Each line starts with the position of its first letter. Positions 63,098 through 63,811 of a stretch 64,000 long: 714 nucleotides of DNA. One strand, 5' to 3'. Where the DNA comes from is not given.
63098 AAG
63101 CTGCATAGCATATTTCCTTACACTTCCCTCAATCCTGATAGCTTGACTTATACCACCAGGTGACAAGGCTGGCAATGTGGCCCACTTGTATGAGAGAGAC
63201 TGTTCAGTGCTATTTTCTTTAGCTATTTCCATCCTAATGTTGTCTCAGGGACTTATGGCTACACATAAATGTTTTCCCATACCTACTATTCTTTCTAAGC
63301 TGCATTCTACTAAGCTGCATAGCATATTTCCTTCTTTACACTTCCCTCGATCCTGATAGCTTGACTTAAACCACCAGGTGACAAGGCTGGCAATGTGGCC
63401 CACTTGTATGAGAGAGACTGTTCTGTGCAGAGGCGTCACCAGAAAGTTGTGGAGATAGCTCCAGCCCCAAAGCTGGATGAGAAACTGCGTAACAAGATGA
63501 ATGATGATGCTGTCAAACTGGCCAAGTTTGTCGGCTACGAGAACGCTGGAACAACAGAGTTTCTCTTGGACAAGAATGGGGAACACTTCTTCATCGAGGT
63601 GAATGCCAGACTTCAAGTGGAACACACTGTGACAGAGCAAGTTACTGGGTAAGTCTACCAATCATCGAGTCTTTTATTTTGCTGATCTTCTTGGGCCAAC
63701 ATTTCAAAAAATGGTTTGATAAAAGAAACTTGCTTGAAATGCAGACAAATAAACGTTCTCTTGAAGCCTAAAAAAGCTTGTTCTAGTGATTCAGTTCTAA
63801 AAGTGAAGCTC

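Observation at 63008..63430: Tandem duplication of the PC exon-6 acceptor region creates a decoy 3' splice site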

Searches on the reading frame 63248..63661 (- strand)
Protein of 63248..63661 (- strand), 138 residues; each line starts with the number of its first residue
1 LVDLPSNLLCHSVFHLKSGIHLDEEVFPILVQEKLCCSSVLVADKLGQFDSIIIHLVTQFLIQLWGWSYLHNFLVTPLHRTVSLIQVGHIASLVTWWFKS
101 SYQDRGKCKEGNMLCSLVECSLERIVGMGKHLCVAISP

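Call 45: list_cluster_members(proteins=[window:63248-63661:-, window:63177-63353:+, window:61817-62095:+, window:61184-61372:+, window:59773-60039:+, window:58951-59175:+, window:57647-57856:+, window:57713-57856:+, window:63425-63649:+, window:62990-63160:+])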
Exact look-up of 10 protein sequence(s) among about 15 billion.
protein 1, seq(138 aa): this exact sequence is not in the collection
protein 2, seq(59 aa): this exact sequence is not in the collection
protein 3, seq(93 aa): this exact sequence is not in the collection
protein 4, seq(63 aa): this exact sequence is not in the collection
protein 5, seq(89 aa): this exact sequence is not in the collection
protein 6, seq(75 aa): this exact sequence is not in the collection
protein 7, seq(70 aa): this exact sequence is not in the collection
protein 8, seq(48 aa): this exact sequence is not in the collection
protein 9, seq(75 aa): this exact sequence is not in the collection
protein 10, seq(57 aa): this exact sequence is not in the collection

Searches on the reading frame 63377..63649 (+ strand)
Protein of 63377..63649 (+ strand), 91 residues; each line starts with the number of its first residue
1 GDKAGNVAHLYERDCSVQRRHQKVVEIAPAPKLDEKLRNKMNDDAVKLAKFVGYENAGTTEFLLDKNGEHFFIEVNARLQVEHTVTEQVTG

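Call 14: find_related_loci(query=window:63377-63649:+, collection=metagenome_contigs, flank=3000)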
Query seq(91 aa) (91 aa) in metagenome_contigs; peptide patterns used: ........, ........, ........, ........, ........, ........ (x = any residue, [..] = any of these).
600 stretches matched a pattern (row limit reached: there are more); 595 encode a relative of the query (tblastn E <= 1e-3); the best 80 are kept; 80 distinct loci.
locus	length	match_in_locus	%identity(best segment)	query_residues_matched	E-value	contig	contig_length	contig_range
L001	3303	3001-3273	69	1-91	7e-42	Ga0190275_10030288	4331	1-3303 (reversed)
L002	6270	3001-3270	67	2-91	1e-41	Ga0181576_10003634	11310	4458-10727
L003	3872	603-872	70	1-90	7e-42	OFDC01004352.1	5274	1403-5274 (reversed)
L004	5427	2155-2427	69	1-91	5e-42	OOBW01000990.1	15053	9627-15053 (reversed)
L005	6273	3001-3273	70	1-91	2e-41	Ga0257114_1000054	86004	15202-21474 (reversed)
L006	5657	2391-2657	67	2-90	4e-41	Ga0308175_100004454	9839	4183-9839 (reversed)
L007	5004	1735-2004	71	2-91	3e-41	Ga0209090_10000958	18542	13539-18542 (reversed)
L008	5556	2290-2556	71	2-90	1e-40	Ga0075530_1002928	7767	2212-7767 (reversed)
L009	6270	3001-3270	69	1-90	9e-41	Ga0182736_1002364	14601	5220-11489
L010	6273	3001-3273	67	1-91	2e-40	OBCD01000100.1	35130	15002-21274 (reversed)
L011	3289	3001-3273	64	1-91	5e-40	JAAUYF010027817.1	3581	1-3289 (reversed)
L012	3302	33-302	67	1-90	5e-40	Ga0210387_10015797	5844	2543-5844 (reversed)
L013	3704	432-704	67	1-91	7e-40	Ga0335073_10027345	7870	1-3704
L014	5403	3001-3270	69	1-90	4e-40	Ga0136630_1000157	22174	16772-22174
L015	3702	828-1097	68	1-90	9e-40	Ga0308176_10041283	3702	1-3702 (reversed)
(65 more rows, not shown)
